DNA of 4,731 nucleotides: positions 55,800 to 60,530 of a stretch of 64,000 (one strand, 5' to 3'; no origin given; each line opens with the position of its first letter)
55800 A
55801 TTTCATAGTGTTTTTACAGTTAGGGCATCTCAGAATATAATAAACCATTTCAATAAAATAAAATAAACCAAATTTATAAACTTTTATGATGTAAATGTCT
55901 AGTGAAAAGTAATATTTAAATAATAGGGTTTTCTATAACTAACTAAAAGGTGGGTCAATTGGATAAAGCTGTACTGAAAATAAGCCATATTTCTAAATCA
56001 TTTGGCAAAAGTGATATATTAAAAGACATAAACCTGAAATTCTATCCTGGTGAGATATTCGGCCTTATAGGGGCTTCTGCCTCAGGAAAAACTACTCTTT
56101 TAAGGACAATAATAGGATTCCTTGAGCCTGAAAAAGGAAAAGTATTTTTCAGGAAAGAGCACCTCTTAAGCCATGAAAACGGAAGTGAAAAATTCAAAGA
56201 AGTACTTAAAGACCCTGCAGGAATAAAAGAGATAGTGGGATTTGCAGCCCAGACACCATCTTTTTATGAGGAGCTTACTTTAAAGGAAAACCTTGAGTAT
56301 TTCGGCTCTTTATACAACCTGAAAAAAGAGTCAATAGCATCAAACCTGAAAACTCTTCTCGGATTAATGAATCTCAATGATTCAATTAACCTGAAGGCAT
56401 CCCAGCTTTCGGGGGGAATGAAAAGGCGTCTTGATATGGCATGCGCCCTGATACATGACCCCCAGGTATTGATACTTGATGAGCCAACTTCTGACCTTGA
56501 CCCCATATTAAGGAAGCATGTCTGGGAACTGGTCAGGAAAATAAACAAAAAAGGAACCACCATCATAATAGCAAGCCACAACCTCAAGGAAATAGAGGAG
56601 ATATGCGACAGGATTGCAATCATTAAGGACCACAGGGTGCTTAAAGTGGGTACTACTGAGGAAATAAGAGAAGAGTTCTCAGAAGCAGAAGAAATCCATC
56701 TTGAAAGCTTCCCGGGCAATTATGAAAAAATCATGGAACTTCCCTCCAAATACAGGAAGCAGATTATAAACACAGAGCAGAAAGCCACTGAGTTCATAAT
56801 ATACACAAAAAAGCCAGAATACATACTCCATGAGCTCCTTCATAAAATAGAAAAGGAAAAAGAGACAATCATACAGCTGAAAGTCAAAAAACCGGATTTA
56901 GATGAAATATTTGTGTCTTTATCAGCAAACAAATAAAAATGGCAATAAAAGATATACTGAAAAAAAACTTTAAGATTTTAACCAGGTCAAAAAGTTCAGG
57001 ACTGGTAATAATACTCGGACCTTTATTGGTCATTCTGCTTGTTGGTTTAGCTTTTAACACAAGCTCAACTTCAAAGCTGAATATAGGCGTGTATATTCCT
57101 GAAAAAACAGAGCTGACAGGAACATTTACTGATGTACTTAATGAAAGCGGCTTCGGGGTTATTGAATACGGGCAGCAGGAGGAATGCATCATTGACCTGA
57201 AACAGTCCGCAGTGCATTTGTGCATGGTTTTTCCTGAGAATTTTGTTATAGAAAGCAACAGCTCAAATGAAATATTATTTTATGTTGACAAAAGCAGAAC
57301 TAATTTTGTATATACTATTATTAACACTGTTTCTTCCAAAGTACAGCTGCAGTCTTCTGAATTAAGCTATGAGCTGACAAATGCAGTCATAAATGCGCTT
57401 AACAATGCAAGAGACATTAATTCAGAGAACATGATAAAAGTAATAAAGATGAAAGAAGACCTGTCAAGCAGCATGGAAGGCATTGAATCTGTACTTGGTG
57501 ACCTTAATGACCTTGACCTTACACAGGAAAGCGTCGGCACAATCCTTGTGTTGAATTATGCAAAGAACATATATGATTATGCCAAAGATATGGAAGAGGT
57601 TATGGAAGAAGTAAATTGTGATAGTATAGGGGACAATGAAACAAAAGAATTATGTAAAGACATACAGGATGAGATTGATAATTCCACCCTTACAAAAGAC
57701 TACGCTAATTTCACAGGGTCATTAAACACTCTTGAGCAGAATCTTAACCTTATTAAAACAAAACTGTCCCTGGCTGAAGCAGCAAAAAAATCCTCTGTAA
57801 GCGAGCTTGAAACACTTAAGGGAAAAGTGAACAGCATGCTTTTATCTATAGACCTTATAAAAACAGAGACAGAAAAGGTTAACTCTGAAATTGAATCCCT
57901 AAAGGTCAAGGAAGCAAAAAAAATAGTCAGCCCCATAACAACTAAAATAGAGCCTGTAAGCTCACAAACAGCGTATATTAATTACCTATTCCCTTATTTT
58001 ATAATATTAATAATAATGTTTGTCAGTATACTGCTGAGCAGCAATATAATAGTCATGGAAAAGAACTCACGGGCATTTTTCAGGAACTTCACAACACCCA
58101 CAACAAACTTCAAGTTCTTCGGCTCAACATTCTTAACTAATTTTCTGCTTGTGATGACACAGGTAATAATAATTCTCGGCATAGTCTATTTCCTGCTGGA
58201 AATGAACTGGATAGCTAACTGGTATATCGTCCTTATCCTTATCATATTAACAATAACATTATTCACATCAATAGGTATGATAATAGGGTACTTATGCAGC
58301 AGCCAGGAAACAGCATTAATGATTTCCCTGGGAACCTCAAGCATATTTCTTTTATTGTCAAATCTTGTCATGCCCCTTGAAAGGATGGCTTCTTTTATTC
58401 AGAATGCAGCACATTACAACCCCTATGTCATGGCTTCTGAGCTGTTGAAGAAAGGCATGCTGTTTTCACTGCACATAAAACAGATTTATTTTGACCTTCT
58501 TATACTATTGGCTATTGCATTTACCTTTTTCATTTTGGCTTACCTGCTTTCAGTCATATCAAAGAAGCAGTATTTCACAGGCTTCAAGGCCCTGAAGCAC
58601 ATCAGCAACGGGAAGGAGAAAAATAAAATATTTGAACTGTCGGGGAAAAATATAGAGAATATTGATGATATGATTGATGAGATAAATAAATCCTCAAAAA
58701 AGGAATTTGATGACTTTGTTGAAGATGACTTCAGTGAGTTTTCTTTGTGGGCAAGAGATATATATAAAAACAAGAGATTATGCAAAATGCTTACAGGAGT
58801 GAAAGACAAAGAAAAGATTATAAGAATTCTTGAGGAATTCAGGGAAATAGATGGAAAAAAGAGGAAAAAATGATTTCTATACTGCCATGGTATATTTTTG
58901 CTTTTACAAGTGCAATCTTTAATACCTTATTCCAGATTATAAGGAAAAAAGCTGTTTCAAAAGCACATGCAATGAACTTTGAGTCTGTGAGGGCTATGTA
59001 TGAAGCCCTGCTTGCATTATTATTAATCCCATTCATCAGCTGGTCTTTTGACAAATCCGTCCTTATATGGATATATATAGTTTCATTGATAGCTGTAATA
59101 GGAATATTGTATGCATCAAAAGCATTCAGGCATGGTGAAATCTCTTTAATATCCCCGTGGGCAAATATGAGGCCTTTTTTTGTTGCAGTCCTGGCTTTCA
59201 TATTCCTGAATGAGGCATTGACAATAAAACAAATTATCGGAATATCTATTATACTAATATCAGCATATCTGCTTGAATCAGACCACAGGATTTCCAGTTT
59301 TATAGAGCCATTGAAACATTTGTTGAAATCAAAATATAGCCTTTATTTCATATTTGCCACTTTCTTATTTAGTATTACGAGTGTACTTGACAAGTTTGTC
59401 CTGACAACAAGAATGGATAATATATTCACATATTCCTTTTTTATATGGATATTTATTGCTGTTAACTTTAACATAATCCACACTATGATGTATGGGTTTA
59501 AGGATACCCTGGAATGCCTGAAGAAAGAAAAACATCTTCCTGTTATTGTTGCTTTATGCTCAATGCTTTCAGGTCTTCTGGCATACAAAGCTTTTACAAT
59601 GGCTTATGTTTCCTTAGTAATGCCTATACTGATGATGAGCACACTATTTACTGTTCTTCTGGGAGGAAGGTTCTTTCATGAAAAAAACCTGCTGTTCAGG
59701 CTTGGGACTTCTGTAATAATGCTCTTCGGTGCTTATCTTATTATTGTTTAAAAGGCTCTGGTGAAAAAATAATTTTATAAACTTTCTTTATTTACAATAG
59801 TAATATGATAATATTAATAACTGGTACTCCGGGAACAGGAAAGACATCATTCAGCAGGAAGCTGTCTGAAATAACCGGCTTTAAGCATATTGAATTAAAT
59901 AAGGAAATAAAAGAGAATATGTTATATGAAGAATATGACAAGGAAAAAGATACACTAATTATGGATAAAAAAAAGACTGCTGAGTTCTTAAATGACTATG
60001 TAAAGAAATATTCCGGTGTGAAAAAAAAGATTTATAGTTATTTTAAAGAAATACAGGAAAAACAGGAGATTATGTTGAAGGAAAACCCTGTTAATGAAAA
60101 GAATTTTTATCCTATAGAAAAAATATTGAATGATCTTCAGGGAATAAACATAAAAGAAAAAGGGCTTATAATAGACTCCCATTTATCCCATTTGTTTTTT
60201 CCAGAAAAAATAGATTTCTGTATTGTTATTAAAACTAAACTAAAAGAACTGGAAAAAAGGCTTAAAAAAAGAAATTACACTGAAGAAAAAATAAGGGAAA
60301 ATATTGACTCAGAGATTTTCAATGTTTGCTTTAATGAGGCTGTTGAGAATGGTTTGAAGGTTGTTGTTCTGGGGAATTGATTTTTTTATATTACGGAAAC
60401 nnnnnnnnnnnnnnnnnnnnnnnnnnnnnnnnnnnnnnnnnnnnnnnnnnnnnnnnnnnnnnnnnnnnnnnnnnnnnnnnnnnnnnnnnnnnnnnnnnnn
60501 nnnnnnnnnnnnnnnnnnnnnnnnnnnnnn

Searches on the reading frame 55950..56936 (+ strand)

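Call 9: search_protein_families(library=pfam, proteins=[window:55950-56936:+], max_evalue=0.001)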
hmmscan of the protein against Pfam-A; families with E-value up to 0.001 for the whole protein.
window:55950-56936:+ (328 aa): 4 families
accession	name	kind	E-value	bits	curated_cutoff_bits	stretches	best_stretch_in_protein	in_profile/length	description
PF00005.33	ABC_tran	-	2.3e-29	103.2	25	1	24-181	1-137/137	ABC transporter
PF13304.12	AAA_21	-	1.2e-15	58.8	27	1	79-214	179-302/304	AAA domain, putative AbiEii toxin, Type IV TA system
PF13732.12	DrrA1-3_C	-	6e-06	27.3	27.4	1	234-323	1-79/81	ATP-binding protein DrrA1-3-like, C-terminal domain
PF02463.25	SMC_N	-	0.00037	20.4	40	1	36-222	26-209/220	RecF/RecN/SMC N terminal domain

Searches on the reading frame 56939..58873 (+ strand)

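Call 9: search_protein_families(library=pfam, proteins=[window:56939-58873:+], max_evalue=0.001)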
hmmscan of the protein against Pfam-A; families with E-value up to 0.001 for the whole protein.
window:56939-58873:+ (644 aa): 3 families
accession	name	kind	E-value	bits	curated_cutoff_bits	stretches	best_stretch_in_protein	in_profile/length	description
PF12698.13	ABC2_membrane_3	-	1.5e-34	120.1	31.6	2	254-536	106-347/347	ABC-2 family transporter protein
PF01061.29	ABC2_membrane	-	2.7e-16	60.2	26.9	1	342-507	44-210/211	ABC-2 type transporter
PF12679.13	ABC2_membrane_2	-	2.2e-07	30.9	27.2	1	319-536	72-276/283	ABC-2 family transporter protein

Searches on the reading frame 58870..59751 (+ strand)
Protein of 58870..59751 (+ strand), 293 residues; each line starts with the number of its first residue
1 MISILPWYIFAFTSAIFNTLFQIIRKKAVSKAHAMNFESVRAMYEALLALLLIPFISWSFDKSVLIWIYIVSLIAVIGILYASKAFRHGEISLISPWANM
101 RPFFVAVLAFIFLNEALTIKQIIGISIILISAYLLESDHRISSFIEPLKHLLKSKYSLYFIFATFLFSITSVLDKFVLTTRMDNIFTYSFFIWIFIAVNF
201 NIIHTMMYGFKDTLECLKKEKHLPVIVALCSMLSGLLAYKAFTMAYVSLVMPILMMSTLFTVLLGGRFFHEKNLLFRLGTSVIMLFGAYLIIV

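Call 61: search_protein_families(library=pfam, proteins=[window:58870-59751:+], max_evalue=0.001)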
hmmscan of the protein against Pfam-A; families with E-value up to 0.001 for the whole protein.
window:58870-59751:+ (293 aa): 1 family
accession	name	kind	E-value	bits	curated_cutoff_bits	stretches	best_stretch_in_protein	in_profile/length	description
PF00892.27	EamA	-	2.2e-15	57.6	28.2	2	6-135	2-133/135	EamA-like transporter family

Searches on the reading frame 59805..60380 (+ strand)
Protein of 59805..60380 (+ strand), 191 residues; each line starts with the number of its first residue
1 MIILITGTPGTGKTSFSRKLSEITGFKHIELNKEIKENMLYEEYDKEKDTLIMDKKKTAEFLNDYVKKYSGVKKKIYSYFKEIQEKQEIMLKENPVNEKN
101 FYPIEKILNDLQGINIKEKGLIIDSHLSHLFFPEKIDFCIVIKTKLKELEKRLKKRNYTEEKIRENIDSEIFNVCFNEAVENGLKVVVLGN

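Call 61: search_protein_families(library=pfam, proteins=[window:59805-60380:+], max_evalue=0.001)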
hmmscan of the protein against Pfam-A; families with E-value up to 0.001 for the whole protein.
window:59805-60380:+ (191 aa): 6 families
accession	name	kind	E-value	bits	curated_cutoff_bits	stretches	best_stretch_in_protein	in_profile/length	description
PF13238.12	AAA_18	-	3.2e-26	92.7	29.4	1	3-172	1-127/128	AAA domain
PF13671.12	AAA_33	-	6.1e-07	30.3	27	1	3-68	2-65/143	AAA domain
PF13521.12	AAA_28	-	5e-06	27.3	27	1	3-57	2-52/164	AAA domain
PF13207.12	AAA_17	-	5.5e-06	27.1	27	1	6-55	1-50/136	AAA domain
PF00485.24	PRK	-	0.00044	20.6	22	1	2-105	1-103/196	Phosphoribulokinase / Uridine kinase family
PF00004.35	AAA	-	0.0009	20.1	21.2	0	3-44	1-42/131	ATPase family associated with various cellular activities (AAA)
